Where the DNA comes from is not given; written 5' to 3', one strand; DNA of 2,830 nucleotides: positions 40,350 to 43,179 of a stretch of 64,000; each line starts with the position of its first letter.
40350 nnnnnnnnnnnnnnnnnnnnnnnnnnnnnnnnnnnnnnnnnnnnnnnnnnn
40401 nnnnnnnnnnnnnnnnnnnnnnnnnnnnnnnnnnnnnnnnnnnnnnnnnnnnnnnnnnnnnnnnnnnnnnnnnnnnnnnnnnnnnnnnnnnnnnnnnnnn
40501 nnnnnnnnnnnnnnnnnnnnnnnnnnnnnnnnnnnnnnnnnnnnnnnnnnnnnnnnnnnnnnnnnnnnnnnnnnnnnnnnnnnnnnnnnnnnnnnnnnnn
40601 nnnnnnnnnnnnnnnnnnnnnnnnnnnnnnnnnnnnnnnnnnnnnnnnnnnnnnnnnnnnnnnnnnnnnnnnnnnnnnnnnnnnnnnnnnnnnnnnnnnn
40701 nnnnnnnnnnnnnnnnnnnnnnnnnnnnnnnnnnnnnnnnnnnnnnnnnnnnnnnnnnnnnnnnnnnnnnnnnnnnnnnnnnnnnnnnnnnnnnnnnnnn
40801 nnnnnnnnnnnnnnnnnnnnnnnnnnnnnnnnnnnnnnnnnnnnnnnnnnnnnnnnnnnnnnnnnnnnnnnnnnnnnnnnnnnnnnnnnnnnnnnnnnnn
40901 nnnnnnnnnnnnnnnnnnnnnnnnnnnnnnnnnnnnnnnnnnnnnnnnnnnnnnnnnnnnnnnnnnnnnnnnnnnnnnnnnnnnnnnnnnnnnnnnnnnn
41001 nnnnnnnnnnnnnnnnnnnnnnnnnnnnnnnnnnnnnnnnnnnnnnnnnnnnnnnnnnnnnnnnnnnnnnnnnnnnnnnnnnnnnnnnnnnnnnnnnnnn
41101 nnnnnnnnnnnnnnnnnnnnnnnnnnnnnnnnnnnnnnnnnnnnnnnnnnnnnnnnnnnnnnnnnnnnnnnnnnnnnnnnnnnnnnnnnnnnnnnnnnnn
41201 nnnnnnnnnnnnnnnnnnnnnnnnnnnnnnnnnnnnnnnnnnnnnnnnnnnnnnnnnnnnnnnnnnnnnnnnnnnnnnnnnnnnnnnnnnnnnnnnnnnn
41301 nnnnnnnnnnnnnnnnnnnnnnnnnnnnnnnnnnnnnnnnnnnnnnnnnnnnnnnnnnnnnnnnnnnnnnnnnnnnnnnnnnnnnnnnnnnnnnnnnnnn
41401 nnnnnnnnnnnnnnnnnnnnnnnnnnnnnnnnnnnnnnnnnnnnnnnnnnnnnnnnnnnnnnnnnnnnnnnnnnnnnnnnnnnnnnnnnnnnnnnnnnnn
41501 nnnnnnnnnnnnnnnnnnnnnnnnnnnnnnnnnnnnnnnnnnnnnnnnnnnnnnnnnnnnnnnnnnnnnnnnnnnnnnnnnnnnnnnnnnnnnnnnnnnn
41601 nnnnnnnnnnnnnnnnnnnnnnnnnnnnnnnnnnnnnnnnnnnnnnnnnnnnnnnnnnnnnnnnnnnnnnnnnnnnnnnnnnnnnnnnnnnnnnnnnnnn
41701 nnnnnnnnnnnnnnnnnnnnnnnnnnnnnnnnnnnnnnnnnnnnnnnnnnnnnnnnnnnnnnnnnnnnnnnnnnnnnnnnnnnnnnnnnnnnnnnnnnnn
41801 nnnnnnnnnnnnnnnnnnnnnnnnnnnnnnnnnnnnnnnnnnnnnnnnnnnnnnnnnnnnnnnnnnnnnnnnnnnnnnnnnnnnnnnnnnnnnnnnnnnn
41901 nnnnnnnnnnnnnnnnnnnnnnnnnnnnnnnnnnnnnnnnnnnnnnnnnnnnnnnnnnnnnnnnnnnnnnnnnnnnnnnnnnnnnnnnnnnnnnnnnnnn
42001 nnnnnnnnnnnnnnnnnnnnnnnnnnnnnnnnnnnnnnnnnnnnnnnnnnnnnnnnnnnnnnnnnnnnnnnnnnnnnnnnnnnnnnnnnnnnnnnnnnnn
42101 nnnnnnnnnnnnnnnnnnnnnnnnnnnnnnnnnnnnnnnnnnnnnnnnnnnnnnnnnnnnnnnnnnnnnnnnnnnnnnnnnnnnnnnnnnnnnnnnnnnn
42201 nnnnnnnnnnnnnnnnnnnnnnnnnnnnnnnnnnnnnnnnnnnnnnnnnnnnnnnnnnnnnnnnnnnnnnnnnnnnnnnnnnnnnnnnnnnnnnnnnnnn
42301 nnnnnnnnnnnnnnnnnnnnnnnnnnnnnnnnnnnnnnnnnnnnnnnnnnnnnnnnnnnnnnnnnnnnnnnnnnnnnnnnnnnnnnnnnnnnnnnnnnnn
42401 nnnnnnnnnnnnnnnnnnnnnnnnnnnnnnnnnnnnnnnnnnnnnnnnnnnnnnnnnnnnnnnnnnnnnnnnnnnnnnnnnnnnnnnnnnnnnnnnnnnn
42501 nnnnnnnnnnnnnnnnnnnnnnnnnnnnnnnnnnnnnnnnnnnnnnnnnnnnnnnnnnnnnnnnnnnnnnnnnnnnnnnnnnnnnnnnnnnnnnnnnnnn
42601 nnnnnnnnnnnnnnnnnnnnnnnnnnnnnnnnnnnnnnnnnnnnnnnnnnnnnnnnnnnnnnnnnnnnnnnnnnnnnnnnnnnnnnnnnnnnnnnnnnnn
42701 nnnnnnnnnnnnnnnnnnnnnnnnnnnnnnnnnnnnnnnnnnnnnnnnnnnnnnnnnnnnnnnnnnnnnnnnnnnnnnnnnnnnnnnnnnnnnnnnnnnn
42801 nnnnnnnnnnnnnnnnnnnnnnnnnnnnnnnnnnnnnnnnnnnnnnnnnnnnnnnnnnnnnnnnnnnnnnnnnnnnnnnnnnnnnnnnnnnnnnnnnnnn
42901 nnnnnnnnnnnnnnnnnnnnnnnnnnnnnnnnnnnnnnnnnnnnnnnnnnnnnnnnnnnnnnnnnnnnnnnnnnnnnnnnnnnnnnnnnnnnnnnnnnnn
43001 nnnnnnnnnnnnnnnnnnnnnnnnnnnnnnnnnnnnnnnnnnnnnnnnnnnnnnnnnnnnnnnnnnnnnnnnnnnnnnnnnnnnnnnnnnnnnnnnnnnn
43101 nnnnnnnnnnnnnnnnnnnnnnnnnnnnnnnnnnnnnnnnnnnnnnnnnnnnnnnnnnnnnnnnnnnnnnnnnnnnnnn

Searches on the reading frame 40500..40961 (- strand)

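Call 67: search_protein_families(library=pfam, proteins=[window:40500-40961:-], max_evalue=0.0001)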
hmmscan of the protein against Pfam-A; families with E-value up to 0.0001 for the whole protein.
window:40500-40961:- (153 aa): 1 family
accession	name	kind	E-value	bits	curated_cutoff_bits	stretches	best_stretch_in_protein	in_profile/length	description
PF02033.23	RBFA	-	1.7e-28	99.4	34.7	1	31-135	1-105/105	Ribosome-binding factor A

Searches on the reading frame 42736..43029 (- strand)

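Call 67: search_protein_families(library=pfam, proteins=[window:42736-43029:-], max_evalue=0.0001)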
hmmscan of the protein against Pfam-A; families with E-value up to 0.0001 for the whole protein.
window:42736-43029:- (97 aa): 1 family
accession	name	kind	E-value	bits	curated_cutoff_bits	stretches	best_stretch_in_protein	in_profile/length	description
PF04296.18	YlxR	-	3.4e-20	72.2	26.9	1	8-74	1-66/75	Protein of unknown function (DUF448)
